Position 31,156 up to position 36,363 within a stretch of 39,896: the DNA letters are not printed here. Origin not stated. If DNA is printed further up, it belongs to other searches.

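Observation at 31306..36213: Single 1635-aa protein fusing a Hanks kinase, a STAND NTPase, TPRs, a GAF domain and a complete sigma54 enhancer-binding module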

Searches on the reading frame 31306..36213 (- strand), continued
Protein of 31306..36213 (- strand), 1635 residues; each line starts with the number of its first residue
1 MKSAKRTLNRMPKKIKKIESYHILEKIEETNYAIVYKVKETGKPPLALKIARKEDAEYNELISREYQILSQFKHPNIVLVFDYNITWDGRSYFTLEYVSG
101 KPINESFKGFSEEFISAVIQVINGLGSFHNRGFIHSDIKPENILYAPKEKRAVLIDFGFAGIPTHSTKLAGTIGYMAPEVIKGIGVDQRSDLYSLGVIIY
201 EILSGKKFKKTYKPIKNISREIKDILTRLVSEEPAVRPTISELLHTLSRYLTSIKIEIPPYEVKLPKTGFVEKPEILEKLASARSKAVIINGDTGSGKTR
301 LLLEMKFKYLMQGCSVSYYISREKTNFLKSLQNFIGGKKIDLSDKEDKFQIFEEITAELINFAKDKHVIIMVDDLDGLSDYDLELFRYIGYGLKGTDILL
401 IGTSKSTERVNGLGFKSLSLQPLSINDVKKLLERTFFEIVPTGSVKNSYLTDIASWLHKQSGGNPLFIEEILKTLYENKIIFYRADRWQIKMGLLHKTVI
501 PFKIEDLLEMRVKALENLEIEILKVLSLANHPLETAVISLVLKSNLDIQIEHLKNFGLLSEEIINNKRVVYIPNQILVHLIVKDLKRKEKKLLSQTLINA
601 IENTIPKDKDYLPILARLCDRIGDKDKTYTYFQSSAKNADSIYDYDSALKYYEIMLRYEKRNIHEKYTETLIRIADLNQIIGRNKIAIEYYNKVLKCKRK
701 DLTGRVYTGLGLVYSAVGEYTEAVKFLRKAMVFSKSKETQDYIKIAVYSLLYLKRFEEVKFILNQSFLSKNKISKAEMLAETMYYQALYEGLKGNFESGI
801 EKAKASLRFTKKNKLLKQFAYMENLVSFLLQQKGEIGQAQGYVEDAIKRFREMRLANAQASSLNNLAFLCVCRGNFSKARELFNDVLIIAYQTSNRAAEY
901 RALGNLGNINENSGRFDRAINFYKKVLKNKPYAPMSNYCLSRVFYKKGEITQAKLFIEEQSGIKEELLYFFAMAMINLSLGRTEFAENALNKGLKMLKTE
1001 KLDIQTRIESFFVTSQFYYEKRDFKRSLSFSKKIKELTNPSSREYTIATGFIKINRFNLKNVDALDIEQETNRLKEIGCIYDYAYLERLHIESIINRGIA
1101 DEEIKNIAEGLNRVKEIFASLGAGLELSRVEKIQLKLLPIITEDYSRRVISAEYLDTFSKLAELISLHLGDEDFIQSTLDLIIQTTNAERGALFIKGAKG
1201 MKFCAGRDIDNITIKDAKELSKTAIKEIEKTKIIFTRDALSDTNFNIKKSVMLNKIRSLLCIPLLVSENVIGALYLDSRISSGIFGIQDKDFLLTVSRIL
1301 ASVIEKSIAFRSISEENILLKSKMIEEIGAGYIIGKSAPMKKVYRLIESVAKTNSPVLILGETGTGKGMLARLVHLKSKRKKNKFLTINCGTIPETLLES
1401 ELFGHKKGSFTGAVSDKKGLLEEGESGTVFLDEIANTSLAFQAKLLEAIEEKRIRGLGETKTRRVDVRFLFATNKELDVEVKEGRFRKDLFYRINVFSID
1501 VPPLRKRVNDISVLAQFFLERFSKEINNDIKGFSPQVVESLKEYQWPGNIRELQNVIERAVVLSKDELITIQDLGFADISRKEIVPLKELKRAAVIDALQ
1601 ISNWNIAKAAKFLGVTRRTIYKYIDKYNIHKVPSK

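Call 19: find_encoding_contigs(protein=P0003, flank=8000, max_places=1)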
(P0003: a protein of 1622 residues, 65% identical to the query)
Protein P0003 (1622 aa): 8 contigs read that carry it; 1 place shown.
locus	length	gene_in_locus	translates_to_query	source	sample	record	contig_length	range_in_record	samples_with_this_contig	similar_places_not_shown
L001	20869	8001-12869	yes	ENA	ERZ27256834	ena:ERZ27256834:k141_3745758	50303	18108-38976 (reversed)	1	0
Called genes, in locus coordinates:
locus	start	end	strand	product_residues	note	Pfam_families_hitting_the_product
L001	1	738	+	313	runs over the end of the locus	PF03279:Lip_A_acyltrans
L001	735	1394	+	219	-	PF00535:Glycos_transf_2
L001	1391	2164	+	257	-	PF01975:SurE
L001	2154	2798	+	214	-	PF01135:PCMT, PF00398:RrnaAD (weak), PF13847:Methyltransf_31 (weak)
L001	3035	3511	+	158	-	PF02481:DNA_processg_A (weak), PF18306:LDcluster4, PF03641:Lysine_decarbox (weak)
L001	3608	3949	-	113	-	-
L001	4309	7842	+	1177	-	PF00211:Guanylate_cyc, PF13191:AAA_16, PF00515:TPR_1 (weak), PF13374:TPR_10 (weak), PF13424:TPR_12, PF13424:TPR_12, PF17874:TPR_MalT, PF13424:TPR_12, +10 more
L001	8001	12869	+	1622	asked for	PF00069:Pkinase, PF07714:PK_Tyr_Ser-Thr, PF13401:AAA_22, PF00158:Sigma54_activat, PF07728:AAA_5, PF14532:Sigma54_activ_2, PF25601:AAA_lid_14, PF02954:HTH_8, +17 more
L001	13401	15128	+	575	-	PF18962:Por_Secre_tail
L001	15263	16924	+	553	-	PF13860:FlgD_ig (weak)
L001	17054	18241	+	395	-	PF01663:Phosphodiest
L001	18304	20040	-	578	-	PF13860:FlgD_ig, PF18962:Por_Secre_tail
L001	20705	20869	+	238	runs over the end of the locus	PF09976:TPR_21, PF24575:TPR_Slam (faint), PF14938:SNAP (weak), PF25058:ARM_TT21 (faint), PF25062:ARM_TT21_N (faint), PF13525:YfiO, PF13424:TPR_12, PF13432:TPR_16 (weak), +9 more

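Call 20: find_encoding_contigs(protein=P0010, flank=8000, max_places=1)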
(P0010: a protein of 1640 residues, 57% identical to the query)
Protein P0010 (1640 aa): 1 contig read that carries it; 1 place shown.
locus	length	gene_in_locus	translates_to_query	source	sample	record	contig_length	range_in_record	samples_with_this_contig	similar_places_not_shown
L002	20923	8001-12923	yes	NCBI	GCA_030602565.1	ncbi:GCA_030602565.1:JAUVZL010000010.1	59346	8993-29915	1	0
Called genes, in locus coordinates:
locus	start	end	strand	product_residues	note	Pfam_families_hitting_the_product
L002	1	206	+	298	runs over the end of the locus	PF00881:Nitroreductase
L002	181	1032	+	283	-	PF13489:Methyltransf_23, PF02353:CMAS (weak), PF13847:Methyltransf_31, PF08241:Methyltransf_11, PF08242:Methyltransf_12, PF13649:Methyltransf_25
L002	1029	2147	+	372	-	-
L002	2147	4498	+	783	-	-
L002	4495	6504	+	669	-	PF13715:CarbopepD_reg_2, PF07715:Plug (weak)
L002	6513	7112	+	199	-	-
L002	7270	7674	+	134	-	-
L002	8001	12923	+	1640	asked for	PF00069:Pkinase, PF07714:PK_Tyr_Ser-Thr, PF17874:TPR_MalT, PF13424:TPR_12, PF01590:GAF, PF00158:Sigma54_activat, PF14532:Sigma54_activ_2, PF25601:AAA_lid_14, +23 more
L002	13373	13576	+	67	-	-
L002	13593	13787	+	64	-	-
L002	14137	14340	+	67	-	-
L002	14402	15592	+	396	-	PF01590:GAF, PF13185:GAF_2, PF13487:HD_5, PF01966:HD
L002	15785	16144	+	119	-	PF00072:Response_reg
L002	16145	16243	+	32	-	-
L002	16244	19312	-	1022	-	PF00580:UvrD-helicase, PF13245:AAA_19 (faint), PF13361:UvrD_C, PF13538:UvrD_C_2 (faint), PF12705:PDDEXK_1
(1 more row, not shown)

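Call 21: find_encoding_contigs(protein=P0040, flank=8000, max_places=1)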
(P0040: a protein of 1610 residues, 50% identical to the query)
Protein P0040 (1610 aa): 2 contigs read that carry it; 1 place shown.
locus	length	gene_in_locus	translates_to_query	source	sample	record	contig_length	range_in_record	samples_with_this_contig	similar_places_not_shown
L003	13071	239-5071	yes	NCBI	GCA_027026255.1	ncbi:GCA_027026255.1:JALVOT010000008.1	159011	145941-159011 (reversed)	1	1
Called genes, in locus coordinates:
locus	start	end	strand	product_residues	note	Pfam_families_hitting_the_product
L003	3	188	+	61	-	?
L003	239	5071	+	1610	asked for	PF00069:Pkinase, PF07714:PK_Tyr_Ser-Thr, PF01637:ATPase_2, PF14559:TPR_19, PF01590:GAF, PF00158:Sigma54_activat, PF14532:Sigma54_activ_2, PF25601:AAA_lid_14, +23 more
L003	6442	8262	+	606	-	PF08534:Redoxin, PF00085:Thioredoxin, PF00578:AhpC-TSA, PF13098:Thioredoxin_2, PF13905:Thioredoxin_8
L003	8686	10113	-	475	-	PF00072:Response_reg, PF00158:Sigma54_activat, PF01078:Mg_chelatase (faint), PF14532:Sigma54_activ_2, PF07724:AAA_2, PF07728:AAA_5 (weak), PF25601:AAA_lid_14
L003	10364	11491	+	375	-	PF13433:Peripla_BP_5, PF13458:Peripla_BP_6, PF01094:ANF_receptor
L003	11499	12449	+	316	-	PF01209:Ubie_methyltran (weak), PF08241:Methyltransf_11, PF08242:Methyltransf_12 (faint), PF13649:Methyltransf_25, PF13847:Methyltransf_31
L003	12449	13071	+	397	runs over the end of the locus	PF00682:HMGL-like, PF22617:HCS_D2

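Call 25: find_encoding_contigs(protein=P0019, flank=8000, max_places=1)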
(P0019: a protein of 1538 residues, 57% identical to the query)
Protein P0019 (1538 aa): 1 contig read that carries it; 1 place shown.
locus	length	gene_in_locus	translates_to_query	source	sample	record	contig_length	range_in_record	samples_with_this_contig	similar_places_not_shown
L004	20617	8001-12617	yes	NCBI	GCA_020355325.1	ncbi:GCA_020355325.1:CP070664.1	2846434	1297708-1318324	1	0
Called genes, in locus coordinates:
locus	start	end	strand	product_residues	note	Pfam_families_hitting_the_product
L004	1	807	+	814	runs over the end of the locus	PF01624:MutS_I, PF05188:MutS_II, PF05192:MutS_III, PF05190:MutS_IV, PF00488:MutS_V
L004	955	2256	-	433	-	PF02558:ApbA (faint), PF03446:NAD_binding_2, PF03721:UDPG_MGDP_dh_N, PF00984:UDPG_MGDP_dh, PF03720:UDPG_MGDP_dh_C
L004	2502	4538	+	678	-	PF02985:HEAT (faint), PF13646:HEAT_2 (weak)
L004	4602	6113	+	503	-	PF00117:GATase, PF07722:Peptidase_C26 (weak), PF02540:NAD_synthase (faint), PF00958:GMP_synt_C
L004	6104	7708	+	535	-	PF01590:GAF, PF13185:GAF_2, PF00990:GGDEF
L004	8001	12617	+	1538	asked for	PF00069:Pkinase, PF07714:PK_Tyr_Ser-Thr, PF01590:GAF, PF13185:GAF_2, PF00158:Sigma54_activat, PF14532:Sigma54_activ_2, PF25601:AAA_lid_14, PF02954:HTH_8, +19 more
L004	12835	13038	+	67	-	-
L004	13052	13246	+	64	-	-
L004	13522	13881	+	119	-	PF00072:Response_reg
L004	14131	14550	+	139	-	PF02082:Rrf2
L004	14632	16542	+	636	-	PF03063:Prismane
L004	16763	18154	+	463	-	-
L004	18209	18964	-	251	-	PF00483:NTP_transferase, PF12804:NTP_transf_3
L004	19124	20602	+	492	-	PF17164:DUF5122 (faint), PF13860:FlgD_ig (weak), PF18962:Por_Secre_tail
